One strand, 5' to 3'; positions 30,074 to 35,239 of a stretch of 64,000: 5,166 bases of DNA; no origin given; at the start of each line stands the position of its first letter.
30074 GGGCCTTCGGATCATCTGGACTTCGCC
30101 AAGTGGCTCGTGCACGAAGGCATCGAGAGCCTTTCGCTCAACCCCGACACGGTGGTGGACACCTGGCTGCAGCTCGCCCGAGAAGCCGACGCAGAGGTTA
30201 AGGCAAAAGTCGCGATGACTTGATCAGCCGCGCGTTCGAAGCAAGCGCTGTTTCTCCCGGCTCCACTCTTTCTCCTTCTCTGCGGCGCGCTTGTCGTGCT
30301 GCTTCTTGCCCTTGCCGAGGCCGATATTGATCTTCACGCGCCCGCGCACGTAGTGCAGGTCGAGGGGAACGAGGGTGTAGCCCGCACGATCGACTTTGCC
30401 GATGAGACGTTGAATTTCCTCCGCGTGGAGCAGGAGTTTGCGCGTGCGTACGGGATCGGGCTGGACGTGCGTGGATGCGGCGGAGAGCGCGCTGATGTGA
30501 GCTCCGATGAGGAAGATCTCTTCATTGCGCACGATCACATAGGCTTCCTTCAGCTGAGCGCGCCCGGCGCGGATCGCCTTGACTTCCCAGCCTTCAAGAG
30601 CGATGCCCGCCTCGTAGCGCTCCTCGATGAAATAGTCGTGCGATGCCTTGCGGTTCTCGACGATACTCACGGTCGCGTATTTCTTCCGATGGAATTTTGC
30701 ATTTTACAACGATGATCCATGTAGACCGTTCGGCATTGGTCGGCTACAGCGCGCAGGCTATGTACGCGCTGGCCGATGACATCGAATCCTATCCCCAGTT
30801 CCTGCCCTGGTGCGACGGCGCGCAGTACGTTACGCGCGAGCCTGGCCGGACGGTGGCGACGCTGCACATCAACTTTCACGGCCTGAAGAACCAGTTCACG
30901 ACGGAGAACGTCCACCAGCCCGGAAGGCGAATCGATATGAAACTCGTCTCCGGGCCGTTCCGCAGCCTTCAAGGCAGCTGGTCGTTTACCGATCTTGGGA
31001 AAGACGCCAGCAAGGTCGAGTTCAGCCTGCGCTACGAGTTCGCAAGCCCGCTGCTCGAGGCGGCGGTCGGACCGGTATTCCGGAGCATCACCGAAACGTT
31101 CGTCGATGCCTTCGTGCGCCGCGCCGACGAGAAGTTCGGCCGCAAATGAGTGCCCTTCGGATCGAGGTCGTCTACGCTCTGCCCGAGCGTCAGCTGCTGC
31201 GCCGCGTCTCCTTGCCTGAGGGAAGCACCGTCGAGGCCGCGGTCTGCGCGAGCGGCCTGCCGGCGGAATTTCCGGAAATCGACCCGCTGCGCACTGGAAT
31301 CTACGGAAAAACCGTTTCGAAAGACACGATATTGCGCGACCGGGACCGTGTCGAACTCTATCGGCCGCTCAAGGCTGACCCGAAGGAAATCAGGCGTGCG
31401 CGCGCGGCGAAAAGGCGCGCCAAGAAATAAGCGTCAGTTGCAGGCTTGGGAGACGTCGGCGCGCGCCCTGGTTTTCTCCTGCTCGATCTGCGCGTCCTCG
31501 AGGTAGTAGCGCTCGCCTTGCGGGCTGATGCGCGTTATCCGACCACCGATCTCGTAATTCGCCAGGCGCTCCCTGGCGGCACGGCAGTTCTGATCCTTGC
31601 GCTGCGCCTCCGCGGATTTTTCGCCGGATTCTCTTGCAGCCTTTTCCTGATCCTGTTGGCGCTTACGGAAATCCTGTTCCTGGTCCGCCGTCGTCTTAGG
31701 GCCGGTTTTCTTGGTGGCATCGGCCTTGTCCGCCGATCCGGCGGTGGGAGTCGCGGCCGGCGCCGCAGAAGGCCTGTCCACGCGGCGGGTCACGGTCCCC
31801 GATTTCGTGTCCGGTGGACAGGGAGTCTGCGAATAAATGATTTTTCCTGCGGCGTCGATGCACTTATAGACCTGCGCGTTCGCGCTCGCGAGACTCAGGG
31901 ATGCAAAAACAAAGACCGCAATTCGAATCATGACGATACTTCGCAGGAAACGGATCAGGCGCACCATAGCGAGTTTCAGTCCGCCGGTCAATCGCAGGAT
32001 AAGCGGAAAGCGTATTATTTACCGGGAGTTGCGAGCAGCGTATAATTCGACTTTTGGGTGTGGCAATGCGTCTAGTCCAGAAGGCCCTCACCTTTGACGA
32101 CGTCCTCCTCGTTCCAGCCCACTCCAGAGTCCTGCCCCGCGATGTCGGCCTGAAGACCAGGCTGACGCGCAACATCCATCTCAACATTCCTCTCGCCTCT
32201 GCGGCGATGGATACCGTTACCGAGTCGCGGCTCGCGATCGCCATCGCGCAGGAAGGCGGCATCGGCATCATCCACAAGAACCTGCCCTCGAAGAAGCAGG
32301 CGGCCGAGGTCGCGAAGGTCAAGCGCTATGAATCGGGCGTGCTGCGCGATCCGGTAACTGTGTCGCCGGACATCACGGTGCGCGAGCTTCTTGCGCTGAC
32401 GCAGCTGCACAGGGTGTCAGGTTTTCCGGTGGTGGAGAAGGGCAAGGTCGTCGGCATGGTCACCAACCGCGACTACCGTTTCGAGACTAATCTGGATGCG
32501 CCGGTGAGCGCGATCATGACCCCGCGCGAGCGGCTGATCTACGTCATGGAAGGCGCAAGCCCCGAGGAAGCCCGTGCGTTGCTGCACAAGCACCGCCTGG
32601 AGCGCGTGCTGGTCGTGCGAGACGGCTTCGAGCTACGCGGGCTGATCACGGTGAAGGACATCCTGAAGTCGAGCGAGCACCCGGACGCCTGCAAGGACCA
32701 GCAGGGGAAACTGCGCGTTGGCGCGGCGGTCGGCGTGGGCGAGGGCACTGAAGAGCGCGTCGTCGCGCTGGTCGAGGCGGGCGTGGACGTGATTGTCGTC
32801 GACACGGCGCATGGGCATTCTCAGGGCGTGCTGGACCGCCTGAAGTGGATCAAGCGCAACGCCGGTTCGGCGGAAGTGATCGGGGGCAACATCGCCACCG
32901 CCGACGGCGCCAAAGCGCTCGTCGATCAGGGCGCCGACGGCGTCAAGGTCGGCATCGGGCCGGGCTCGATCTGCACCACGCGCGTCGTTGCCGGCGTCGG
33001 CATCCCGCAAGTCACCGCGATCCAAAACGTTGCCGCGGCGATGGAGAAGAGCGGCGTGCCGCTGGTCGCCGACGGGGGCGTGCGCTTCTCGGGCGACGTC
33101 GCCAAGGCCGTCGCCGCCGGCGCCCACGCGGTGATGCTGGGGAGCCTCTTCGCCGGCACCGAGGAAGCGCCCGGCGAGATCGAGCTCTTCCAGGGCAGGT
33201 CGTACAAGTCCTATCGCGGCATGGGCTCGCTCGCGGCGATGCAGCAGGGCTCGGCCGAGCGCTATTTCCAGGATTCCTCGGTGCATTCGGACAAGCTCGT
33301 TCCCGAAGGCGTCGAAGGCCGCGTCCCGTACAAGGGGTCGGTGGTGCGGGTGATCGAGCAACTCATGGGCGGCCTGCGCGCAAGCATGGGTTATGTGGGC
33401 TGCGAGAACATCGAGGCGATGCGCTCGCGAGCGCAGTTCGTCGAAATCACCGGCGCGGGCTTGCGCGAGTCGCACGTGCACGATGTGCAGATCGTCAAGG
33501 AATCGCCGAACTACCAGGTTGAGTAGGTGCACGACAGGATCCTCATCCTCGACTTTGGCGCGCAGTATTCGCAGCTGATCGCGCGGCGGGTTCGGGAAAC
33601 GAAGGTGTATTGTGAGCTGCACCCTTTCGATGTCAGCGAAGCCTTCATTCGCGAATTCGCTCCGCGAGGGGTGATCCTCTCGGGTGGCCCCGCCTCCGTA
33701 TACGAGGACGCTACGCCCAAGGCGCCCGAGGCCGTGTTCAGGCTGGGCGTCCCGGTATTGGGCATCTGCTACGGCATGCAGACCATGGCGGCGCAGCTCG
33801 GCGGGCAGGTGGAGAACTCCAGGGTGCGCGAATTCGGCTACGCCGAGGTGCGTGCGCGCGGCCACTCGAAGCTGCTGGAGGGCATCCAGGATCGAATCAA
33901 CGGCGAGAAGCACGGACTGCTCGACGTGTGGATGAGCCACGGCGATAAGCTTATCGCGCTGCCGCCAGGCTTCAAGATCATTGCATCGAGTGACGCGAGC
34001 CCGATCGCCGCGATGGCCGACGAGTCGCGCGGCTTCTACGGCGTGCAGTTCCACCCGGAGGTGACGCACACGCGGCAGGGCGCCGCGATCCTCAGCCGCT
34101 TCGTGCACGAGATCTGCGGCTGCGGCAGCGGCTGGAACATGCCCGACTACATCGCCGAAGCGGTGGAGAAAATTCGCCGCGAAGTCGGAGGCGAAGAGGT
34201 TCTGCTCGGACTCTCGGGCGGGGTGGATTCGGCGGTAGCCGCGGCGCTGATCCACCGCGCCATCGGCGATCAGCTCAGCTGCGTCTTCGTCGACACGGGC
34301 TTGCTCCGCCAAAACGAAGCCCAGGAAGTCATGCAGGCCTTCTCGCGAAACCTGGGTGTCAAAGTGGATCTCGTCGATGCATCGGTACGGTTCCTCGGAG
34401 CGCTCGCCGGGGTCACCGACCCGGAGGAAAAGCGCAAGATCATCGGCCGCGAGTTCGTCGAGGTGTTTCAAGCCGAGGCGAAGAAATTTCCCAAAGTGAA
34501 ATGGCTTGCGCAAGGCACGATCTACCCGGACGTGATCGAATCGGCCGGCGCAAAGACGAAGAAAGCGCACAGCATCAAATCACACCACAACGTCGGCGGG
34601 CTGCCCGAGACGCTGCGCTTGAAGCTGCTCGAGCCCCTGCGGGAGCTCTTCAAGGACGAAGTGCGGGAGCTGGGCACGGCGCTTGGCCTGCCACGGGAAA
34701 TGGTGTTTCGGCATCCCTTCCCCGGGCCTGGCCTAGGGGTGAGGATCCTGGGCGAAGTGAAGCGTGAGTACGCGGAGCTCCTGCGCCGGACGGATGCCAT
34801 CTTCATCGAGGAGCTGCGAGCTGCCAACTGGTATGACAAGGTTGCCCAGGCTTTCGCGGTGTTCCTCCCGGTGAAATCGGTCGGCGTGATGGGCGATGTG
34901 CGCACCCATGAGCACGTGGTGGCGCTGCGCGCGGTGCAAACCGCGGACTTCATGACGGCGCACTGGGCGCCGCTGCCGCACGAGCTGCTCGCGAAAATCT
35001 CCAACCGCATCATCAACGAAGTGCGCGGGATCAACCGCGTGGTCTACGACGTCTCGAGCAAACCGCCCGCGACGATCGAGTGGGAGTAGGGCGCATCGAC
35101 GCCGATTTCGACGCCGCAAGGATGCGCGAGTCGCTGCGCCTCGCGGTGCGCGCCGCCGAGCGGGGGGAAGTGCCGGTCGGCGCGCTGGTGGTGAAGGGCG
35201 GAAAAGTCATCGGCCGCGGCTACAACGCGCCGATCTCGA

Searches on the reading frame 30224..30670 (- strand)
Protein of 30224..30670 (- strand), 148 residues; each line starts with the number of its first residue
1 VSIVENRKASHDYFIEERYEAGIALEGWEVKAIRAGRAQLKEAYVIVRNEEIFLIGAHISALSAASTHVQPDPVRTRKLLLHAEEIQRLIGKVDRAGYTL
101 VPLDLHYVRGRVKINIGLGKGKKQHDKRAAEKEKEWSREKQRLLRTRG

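Call 34: search_protein_families(library=ncbifam, proteins=[window:30224-30670:-], max_evalue=1e-15)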
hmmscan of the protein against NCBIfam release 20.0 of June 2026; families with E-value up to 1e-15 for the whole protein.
window:30224-30670:- (148 aa): 2 families
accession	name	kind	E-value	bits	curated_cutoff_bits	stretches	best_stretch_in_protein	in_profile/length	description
NF003843.0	PRK05422.1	equivalog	2.2e-62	209.3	130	1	2-145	12-154/156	SsrA-binding protein SmpB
TIGR00086.1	smpB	equivalog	6e-52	175.5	119.1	1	3-144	2-143/144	SsrA-binding protein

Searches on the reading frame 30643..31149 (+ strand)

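Call 34: search_protein_families(library=ncbifam, proteins=[window:30643-31149:+], max_evalue=1e-15)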
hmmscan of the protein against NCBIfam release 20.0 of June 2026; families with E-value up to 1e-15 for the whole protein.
window:30643-31149:+ (168 aa): 1 family
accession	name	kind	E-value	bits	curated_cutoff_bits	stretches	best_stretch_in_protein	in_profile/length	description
NF007999.1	PRK10724.1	equivalog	1.3e-38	132.5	258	1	24-164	1-141/144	type II toxin-antitoxin system RatA family toxin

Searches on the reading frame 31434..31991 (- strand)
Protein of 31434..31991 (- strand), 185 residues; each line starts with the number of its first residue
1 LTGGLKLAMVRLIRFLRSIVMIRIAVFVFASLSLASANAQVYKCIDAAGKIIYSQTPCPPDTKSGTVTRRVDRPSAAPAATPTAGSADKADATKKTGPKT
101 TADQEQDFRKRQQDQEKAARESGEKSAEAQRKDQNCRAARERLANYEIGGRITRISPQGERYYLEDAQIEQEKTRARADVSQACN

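Call 34: search_protein_families(library=ncbifam, proteins=[window:31434-31991:-], max_evalue=1e-15)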
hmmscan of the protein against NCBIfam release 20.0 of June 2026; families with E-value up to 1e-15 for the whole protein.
window:31434-31991:- (185 aa): 0 families

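Call 36: search_protein_families(library=pfam, proteins=[window:31434-31991:-], max_evalue=0.000001)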
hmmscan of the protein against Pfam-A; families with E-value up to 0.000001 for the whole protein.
window:31434-31991:- (185 aa): 1 family
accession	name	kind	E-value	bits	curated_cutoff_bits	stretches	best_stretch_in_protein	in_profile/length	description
PF13511.11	DUF4124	-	9.3e-13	48.6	22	1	30-82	3-55/56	Domain of unknown function (DUF4124)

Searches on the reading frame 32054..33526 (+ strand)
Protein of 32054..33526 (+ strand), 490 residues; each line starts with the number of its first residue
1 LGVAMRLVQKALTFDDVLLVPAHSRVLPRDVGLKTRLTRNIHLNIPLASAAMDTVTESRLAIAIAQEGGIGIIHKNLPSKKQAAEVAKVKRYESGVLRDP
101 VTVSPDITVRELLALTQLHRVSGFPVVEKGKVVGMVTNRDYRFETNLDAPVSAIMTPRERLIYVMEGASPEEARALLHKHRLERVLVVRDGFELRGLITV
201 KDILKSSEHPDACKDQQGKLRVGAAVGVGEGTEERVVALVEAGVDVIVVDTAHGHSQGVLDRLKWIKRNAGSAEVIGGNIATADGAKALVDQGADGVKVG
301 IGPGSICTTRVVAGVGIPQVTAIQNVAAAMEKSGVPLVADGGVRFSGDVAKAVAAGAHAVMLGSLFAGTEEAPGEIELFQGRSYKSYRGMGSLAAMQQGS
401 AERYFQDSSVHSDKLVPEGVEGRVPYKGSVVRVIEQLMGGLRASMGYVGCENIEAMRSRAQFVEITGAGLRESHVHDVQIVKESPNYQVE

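Call 34: search_protein_families(library=ncbifam, proteins=[window:32054-33526:+], max_evalue=1e-15)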
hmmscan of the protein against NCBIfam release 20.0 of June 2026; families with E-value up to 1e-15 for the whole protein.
window:32054-33526:+ (490 aa): 11 families
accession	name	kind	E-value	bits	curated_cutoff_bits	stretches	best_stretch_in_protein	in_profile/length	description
TIGR01302.1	IMP_dehydrog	equivalog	6.5e-187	621.9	481.5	1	11-457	1-449/450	IMP dehydrogenase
NF005311.0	PRK06843.1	equivalog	2e-129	432.1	779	2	203-479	125-401/404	inosine 5-monophosphate dehydrogenase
NF005869.0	PRK07807.1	equivalog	5e-93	312.7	549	1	9-474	10-473/479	GuaB1 family IMP dehydrogenase-related protein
NF052358.1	GMPRedGuaB1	equivalog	1.2e-92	311.6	675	1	8-473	9-472/479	GMP reductase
NF005493.0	PRK07107.1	equivalog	1.1e-91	307.9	585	1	7-484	5-497/502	IMP dehydrogenase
TIGR01303.1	IMP_DH_rel_1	equivalog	1.5e-85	287.9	562.75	1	11-474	11-471/475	GuaB1 family IMP dehydrogenase-related protein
NF003470.0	PRK05096.1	equivalog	4.9e-52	177.2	397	1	222-466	99-337/347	GMP reductase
NF003966.0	PRK05458.1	equivalog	5.6e-49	167.2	344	1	220-458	87-311/327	GMP reductase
TIGR01305.1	GMP_reduct_1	equivalog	4.7e-47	160.7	492.15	1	232-466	108-336/343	GMP reductase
TIGR01306.1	GMP_reduct_2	equivalog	9.9e-44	150.1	465.65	1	222-458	85-307/321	GMP reductase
TIGR01304.1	IMP_DH_rel_2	equivalog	1.1e-30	107.1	342.1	1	231-375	140-295/365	GuaB3 family IMP dehydrogenase-related protein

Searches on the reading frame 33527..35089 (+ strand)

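Call 34: search_protein_families(library=ncbifam, proteins=[window:33527-35089:+], max_evalue=1e-15)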
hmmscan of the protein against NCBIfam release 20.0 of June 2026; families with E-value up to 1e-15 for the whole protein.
window:33527-35089:+ (520 aa): 5 families
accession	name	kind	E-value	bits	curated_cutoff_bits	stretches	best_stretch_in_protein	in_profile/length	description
NF000848.1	PRK00074.1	equivalog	6.1e-246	816.9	400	1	5-520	1-512/512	glutamine-hydrolyzing GMP synthase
TIGR00884.1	guaA_Cterm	equivalog_domain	8.4e-147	488.4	338.75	1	208-520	2-310/310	glutamine-hydrolyzing GMP synthase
TIGR00888.1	guaA_Nterm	equivalog_domain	4.4e-76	254.5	172.15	1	5-199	1-187/188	glutamine-hydrolyzing GMP synthase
NF001975.0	PRK00758.1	equivalog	1.3e-43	148.8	198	1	4-197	3-182/185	GMP synthase subunit A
NF010081.0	PRK13566.1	equivalog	8e-17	60.7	645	1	3-187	529-711/729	anthranilate synthase component I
